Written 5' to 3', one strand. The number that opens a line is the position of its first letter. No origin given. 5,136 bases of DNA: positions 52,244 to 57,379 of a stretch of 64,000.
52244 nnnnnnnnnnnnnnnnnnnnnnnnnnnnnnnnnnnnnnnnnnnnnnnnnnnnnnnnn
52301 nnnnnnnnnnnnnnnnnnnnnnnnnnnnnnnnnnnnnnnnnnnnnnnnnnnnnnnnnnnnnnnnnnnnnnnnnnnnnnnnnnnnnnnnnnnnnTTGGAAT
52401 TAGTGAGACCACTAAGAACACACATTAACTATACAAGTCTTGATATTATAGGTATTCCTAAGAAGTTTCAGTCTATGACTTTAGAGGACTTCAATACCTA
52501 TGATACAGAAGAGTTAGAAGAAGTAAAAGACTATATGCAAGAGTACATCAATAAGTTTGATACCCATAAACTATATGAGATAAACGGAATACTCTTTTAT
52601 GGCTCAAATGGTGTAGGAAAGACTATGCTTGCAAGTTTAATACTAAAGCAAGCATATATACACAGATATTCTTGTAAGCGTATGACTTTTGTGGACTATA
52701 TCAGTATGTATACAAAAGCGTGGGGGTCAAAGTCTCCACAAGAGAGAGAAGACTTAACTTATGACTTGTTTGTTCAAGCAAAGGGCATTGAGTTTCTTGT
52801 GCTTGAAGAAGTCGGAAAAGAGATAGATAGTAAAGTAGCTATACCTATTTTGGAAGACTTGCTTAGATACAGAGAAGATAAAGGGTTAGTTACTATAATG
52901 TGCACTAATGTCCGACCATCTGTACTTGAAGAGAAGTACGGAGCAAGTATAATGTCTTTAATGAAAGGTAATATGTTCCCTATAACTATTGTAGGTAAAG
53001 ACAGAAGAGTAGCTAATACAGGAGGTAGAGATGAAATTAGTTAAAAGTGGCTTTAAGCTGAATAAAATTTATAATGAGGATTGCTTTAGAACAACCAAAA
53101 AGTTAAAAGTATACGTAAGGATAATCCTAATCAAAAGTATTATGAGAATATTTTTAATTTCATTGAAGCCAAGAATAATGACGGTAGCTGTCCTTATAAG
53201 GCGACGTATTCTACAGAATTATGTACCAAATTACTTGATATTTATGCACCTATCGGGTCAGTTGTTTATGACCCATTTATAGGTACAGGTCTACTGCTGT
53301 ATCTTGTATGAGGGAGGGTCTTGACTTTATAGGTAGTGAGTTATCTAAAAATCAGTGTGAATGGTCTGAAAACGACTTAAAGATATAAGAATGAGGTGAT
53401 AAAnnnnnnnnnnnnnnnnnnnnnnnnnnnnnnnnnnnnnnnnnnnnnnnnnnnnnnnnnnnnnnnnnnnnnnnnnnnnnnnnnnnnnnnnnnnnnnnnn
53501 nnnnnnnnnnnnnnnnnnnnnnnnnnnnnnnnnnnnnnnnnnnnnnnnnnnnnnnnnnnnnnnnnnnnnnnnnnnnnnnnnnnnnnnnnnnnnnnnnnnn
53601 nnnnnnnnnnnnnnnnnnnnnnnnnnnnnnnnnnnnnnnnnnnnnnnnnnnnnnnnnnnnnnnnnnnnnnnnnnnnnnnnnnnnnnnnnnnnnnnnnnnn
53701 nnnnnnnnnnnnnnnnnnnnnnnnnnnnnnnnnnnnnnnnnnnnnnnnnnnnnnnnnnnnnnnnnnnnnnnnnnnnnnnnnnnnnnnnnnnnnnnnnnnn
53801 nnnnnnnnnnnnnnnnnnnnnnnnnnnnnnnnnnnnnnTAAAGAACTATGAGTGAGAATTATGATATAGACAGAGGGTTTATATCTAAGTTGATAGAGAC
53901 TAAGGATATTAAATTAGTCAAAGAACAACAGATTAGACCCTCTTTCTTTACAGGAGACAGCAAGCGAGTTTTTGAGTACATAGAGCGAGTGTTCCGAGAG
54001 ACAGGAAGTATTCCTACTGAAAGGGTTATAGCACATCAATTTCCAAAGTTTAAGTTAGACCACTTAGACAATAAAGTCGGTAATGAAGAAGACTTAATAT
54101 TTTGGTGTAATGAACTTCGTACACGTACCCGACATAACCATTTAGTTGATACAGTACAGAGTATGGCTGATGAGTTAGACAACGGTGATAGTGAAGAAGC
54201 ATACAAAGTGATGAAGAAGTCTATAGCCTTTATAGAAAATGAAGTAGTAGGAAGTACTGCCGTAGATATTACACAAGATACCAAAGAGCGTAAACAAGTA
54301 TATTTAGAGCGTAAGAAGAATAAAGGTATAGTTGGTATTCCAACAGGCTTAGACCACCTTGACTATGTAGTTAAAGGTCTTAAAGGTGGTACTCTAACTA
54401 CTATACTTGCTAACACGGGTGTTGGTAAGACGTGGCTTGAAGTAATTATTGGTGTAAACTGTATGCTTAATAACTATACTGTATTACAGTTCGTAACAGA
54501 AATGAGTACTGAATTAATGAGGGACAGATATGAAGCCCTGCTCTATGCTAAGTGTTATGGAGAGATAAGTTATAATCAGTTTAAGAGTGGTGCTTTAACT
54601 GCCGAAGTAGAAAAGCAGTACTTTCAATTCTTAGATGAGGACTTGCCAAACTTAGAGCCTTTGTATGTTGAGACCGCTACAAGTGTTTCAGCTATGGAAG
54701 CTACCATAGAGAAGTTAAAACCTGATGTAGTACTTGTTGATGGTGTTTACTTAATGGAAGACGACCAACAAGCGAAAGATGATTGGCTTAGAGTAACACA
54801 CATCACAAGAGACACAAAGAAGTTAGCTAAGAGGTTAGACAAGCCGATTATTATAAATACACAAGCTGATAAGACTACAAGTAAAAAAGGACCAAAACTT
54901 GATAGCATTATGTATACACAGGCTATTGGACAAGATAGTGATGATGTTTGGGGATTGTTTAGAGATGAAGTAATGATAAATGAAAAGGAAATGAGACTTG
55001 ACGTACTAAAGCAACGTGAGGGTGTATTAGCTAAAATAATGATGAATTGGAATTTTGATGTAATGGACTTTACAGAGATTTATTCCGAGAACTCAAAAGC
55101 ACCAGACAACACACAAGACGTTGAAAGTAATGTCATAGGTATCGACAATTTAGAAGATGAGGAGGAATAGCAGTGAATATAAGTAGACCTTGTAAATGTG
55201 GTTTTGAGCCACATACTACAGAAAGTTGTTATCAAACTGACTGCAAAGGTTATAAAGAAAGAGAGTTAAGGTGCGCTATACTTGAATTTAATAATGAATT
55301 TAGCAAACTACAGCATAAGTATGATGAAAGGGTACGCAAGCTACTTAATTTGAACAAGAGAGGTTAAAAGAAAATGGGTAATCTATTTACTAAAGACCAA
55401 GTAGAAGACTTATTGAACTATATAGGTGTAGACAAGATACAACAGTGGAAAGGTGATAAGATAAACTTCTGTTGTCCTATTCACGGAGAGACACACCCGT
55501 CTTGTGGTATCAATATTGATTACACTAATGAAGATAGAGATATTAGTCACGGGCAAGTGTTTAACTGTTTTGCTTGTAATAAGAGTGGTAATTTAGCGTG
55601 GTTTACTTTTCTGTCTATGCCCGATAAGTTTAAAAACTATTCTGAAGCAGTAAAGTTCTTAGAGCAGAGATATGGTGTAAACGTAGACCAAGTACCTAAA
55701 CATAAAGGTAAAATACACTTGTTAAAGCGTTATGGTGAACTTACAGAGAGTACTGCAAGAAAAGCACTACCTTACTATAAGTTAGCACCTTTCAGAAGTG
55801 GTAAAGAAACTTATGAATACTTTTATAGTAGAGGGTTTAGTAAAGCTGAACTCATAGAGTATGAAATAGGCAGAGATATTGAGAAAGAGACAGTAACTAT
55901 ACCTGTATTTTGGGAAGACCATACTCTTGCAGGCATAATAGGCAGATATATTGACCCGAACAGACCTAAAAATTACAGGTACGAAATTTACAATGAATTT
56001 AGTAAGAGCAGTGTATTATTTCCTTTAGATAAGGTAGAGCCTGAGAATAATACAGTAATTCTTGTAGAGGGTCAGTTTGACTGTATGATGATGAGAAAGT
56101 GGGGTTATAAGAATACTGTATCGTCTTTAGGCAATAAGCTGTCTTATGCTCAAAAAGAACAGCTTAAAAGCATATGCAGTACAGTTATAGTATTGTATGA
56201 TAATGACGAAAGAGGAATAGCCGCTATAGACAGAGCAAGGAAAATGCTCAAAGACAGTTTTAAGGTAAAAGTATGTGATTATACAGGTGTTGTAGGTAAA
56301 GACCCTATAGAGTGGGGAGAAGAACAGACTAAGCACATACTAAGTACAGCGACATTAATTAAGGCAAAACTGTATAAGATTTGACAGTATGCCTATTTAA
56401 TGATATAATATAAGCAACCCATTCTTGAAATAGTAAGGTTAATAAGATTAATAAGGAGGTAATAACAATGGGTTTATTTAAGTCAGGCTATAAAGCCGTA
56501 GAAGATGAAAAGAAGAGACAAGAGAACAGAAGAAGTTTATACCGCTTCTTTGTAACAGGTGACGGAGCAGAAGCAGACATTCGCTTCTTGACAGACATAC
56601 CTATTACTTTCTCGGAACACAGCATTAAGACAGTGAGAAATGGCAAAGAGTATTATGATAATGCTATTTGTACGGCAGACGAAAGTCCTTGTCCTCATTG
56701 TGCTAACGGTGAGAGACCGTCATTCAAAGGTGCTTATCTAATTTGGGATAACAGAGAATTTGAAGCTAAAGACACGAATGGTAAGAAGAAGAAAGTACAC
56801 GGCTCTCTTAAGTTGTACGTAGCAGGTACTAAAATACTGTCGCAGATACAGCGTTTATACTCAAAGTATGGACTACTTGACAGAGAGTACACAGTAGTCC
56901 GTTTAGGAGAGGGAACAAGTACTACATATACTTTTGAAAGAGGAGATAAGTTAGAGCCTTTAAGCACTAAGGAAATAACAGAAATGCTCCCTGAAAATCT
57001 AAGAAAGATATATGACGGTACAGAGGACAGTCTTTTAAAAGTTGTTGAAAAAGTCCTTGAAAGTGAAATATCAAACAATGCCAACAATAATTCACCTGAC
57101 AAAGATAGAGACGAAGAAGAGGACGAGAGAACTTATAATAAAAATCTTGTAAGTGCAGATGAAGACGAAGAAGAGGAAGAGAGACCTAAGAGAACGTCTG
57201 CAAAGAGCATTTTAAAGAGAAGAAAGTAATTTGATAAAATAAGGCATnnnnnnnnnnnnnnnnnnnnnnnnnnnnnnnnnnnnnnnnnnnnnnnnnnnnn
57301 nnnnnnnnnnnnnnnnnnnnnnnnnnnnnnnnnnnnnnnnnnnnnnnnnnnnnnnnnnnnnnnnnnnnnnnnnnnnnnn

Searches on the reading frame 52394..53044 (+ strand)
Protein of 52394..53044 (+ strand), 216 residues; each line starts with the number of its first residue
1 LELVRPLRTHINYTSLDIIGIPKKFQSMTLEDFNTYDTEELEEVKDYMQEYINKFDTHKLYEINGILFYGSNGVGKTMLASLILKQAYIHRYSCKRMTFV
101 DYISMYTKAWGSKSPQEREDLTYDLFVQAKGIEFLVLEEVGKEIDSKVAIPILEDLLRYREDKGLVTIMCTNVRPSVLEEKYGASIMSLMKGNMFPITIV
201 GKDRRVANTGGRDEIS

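Call 25: search_protein_families(library=phrogs, proteins=[window:52394-53044:+])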
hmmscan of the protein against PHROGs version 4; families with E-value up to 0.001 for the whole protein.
window:52394-53044:+ (216 aa): 7 families
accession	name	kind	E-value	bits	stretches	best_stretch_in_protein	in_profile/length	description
phrog_50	-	DNA, RNA and nucleotide metabolism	3.2e-33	116.6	1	20-212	329-517/570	DnaC-like helicase loader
phrog_3277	-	DNA, RNA and nucleotide metabolism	3.9e-16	60.3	1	62-208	9-156/168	DnaC-like helicase loader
phrog_26922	-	DNA, RNA and nucleotide metabolism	3.9e-05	25.2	1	132-190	12-70/92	DnaC-like helicase loader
phrog_9172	-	unknown function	6.2e-05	23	1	43-85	88-129/509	-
phrog_168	-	DNA, RNA and nucleotide metabolism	0.00013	22.7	1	42-96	27-69/314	clamp loader of DNA polymerase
phrog_3757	-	unknown function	0.0002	21.9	1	49-85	112-148/367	-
phrog_11838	-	DNA, RNA and nucleotide metabolism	0.00091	19.5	0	39-86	20-63/420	clamp loader of DNA polymerase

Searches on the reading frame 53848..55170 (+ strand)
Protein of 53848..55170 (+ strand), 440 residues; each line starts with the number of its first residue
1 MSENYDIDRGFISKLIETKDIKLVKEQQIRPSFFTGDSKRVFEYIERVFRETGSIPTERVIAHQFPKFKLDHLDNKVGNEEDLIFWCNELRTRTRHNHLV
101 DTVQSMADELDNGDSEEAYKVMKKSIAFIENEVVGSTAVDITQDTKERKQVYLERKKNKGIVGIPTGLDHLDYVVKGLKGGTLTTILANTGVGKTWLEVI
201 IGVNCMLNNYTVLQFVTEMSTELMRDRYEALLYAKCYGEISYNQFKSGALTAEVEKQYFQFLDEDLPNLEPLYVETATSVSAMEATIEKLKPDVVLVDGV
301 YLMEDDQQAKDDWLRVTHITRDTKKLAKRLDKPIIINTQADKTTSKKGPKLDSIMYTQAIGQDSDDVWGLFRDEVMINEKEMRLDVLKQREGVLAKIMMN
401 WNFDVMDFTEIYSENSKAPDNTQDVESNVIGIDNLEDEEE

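Call 50: search_protein_families(library=phrogs, proteins=[window:53848-55170:+])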
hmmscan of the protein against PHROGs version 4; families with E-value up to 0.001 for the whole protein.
window:53848-55170:+ (440 aa): 5 families
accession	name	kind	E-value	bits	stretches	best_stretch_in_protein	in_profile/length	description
phrog_19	-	DNA, RNA and nucleotide metabolism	3.3e-56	192.4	1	2-422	158-589/621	DnaB-like replicative helicase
phrog_243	-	DNA, RNA and nucleotide metabolism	3.4e-19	69.8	1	151-411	6-268/273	DnaB-like replicative helicase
phrog_239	-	DNA, RNA and nucleotide metabolism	3.8e-12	47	1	108-419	294-607/801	DNA primase/helicase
phrog_11530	-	unknown function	3.9e-09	37.6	1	285-401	26-148/184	-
phrog_3123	-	unknown function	0.00011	21.9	1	171-353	330-518/583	-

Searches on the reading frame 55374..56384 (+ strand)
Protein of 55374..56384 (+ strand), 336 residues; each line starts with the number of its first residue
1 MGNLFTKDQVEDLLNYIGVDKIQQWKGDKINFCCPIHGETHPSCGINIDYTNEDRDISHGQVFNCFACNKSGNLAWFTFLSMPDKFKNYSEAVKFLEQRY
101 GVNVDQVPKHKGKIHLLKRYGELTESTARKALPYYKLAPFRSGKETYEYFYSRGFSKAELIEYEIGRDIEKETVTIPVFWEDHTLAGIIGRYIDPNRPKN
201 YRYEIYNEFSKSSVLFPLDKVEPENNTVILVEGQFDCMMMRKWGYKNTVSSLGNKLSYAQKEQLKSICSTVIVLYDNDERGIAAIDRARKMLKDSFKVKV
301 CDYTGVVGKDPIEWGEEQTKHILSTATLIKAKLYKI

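Call 50: search_protein_families(library=phrogs, proteins=[window:55374-56384:+])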
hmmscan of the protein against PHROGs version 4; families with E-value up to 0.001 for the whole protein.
window:55374-56384:+ (336 aa): 8 families
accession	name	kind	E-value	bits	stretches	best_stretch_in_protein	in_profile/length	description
phrog_47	-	DNA, RNA and nucleotide metabolism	2.2e-58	199.6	1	6-333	27-340/947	DNA primase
phrog_6444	-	DNA, RNA and nucleotide metabolism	2.9e-25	90.1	2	174-294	204-328/577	DNA primase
phrog_239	-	DNA, RNA and nucleotide metabolism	7.7e-17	62.5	1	56-318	65-299/801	DNA primase/helicase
phrog_849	-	DNA, RNA and nucleotide metabolism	1.1e-08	35.5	1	128-291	130-309/435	DNA primase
phrog_22657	-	unknown function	8.3e-08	31.3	1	175-300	200-334/1185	-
phrog_360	-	DNA, RNA and nucleotide metabolism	1.4e-07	32.7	1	12-110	10-97/133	DNA primase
phrog_11992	-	unknown function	1.3e-05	26.5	1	31-114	29-98/177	-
phrog_18097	-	DNA, RNA and nucleotide metabolism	0.00015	22.4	1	12-100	15-91/199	DNA primase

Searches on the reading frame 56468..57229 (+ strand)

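Call 50: search_protein_families(library=phrogs, proteins=[window:56468-57229:+])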
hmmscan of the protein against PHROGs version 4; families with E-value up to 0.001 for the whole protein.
window:56468-57229:+ (253 aa): 2 families
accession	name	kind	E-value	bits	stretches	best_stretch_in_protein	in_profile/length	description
phrog_17226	-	unknown function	7.6e-09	36.2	1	13-150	58-199/307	-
phrog_14578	-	DNA, RNA and nucleotide metabolism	1e-08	36.3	1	28-211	22-194/206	single strand DNA binding protein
